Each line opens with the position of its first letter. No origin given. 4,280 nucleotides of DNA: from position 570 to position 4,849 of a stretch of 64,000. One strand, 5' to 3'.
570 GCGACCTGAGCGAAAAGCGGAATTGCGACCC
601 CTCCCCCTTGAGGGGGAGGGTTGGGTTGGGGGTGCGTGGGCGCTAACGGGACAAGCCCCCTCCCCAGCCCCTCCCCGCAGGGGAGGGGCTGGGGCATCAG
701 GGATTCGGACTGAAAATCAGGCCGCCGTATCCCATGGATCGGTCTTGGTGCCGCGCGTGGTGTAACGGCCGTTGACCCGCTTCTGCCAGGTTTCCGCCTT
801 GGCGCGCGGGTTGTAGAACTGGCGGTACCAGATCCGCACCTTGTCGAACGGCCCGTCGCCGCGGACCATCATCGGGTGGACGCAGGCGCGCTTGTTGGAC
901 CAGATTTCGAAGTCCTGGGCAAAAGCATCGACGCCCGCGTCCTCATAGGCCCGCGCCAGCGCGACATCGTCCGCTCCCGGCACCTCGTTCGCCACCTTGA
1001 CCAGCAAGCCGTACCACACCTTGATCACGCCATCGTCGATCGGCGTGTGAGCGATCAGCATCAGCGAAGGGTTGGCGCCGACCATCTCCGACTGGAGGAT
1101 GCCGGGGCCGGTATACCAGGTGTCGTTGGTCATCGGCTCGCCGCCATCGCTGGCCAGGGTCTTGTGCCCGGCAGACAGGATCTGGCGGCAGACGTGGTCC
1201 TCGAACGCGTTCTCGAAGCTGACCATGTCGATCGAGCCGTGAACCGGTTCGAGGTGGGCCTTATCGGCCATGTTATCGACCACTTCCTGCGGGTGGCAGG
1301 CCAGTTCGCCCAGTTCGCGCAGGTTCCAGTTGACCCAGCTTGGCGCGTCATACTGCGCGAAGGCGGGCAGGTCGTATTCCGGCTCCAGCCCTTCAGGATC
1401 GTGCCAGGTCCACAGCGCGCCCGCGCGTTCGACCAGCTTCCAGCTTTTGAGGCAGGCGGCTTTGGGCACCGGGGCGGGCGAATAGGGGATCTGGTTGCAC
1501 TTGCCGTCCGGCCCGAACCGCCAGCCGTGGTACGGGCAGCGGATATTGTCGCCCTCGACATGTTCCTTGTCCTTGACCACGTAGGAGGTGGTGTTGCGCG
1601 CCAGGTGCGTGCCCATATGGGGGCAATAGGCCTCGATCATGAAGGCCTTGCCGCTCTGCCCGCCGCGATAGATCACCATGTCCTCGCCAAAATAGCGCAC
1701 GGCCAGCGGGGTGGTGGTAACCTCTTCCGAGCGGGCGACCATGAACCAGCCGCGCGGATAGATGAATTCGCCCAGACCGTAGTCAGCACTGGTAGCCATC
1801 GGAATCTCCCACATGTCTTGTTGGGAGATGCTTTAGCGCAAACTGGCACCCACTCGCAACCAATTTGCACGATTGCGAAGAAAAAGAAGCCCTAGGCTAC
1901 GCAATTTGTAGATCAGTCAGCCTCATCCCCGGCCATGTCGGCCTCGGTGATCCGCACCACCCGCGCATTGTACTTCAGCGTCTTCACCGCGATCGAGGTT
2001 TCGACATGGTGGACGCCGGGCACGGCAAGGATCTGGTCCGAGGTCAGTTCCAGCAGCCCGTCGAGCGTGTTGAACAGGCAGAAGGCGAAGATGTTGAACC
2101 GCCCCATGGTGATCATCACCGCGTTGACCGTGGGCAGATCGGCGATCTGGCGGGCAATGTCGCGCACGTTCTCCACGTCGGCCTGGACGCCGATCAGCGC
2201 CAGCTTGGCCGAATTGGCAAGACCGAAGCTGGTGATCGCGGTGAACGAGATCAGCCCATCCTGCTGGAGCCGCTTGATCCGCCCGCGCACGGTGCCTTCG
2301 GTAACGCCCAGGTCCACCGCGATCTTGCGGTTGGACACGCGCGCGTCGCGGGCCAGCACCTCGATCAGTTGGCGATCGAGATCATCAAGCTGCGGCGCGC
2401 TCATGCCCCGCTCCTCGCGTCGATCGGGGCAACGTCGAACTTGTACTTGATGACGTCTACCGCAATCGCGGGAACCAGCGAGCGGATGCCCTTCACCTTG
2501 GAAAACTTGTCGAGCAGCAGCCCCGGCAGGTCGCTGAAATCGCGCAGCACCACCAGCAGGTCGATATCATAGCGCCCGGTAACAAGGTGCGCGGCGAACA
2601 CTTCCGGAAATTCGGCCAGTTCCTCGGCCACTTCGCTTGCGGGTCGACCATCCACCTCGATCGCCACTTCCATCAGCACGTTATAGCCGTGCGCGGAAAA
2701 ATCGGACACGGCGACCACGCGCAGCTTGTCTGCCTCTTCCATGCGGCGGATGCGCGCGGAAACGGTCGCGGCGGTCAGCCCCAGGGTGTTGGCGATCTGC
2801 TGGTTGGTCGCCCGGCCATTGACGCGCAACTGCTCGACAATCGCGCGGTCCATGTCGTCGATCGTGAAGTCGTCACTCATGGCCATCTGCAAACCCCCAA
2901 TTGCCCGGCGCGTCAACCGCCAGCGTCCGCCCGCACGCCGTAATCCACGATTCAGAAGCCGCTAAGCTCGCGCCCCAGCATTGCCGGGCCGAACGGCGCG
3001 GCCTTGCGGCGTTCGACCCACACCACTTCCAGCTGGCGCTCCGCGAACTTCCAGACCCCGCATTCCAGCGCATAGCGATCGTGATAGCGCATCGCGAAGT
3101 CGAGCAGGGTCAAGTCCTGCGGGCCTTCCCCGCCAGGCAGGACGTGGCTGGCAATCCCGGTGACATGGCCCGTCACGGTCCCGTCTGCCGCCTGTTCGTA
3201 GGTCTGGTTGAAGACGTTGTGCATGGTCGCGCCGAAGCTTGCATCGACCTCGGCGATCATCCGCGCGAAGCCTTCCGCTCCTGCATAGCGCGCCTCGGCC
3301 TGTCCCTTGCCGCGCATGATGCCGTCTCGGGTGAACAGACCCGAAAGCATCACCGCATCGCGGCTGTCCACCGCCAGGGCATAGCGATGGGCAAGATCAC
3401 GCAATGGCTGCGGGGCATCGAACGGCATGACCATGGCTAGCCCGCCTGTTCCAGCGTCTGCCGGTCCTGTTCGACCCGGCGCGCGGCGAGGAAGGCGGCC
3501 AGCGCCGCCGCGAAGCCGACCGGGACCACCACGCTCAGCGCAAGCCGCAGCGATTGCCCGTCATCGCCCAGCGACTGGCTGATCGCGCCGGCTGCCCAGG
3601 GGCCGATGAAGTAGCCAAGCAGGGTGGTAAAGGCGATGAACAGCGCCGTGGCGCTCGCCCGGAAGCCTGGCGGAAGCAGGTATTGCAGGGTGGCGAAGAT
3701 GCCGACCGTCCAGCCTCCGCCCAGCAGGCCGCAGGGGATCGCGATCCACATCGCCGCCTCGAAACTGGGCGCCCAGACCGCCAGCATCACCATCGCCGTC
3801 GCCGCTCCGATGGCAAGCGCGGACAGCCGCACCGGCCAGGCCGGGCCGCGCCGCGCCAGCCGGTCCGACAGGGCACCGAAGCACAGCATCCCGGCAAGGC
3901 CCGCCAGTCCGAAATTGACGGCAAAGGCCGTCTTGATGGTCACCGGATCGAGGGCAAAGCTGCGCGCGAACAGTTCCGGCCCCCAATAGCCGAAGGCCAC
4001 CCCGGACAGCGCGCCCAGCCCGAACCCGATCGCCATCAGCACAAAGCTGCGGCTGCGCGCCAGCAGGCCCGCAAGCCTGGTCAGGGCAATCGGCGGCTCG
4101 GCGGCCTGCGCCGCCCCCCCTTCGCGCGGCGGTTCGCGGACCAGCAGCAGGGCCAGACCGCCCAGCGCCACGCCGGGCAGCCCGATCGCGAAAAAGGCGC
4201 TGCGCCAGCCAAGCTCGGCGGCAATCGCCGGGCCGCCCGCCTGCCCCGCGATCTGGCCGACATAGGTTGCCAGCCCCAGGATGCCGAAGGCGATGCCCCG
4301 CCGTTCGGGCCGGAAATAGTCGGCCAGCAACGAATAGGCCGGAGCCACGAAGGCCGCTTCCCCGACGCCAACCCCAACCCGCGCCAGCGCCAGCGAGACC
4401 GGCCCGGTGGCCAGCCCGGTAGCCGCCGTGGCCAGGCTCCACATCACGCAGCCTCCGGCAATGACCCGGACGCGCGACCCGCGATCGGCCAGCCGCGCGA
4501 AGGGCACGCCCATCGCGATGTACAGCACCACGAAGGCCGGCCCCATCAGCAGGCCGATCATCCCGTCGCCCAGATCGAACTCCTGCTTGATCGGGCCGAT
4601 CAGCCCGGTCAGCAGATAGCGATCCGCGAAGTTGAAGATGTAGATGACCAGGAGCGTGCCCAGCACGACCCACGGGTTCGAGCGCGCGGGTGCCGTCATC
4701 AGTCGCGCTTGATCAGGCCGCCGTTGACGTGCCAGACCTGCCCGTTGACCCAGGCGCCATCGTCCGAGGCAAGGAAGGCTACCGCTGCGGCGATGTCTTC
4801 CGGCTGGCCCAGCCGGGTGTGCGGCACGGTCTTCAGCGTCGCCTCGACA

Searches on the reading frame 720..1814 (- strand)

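Call 12: search_protein_families(library=pfam, proteins=[window:720-1814:-], max_evalue=0.00001)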
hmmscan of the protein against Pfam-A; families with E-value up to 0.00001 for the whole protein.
window:720-1814:- (365 aa): 2 families
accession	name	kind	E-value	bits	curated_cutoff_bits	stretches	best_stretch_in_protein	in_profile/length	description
PF19298.5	KshA_C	-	6.4e-58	196.7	23.3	1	137-334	2-207/207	3-Ketosteroid 9alpha-hydroxylase C-terminal domain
PF00355.32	Rieske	-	1.2e-18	67.2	20.3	1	23-114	2-83/88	Rieske [2Fe-2S] domain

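Call 46: search_protein_families(library=ncbifam, proteins=[window:720-1814:-], max_evalue=0.00001)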
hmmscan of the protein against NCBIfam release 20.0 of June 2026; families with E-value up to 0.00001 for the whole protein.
window:720-1814:- (365 aa): 2 families
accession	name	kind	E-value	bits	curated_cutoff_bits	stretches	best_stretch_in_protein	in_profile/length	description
NF052579.1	BetMthstMoxSdmAMthl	equivalog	5.5e-10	38.7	600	1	23-187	18-174/351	4beta-methylsterol monooxygenase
NF042946.1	3PPDioc_HcaE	equivalog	4.7e-07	29.2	830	1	16-129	32-137/450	3-phenylpropionate/cinnamic acid dioxygenase subunit alpha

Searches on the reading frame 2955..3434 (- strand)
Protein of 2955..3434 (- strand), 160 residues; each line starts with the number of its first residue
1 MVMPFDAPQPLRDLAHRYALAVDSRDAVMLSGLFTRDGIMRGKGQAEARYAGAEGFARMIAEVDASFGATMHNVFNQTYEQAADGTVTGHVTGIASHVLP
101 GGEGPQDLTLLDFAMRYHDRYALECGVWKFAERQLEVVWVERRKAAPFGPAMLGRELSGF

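Call 12: search_protein_families(library=pfam, proteins=[window:2955-3434:-], max_evalue=0.00001)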
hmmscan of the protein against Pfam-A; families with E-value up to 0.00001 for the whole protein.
window:2955-3434:- (160 aa): 1 family
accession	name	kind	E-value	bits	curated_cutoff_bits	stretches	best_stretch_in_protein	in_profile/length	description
PF13577.12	SnoaL_4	-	3.1e-16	60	24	1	12-133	10-125/126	SnoaL-like domain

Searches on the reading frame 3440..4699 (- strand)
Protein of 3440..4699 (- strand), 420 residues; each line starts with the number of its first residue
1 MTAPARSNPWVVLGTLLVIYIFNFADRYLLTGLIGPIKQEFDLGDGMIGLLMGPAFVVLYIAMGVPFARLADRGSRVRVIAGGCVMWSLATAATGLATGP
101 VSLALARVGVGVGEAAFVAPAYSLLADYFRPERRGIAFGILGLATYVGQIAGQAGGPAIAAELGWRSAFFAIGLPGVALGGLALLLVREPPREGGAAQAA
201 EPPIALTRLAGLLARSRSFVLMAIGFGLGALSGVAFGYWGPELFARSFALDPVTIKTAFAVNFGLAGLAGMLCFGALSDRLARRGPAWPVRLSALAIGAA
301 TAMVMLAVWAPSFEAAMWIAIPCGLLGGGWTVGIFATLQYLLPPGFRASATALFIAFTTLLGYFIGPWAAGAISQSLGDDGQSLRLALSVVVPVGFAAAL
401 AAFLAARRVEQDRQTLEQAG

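Call 12: search_protein_families(library=pfam, proteins=[window:3440-4699:-], max_evalue=0.00001)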
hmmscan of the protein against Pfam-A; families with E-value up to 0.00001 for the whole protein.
window:3440-4699:- (420 aa): 1 family
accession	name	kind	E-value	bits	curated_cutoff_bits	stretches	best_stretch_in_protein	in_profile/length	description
PF07690.21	MFS_1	-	2.7e-45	155.2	33.4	2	16-358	1-339/347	Major Facilitator Superfamily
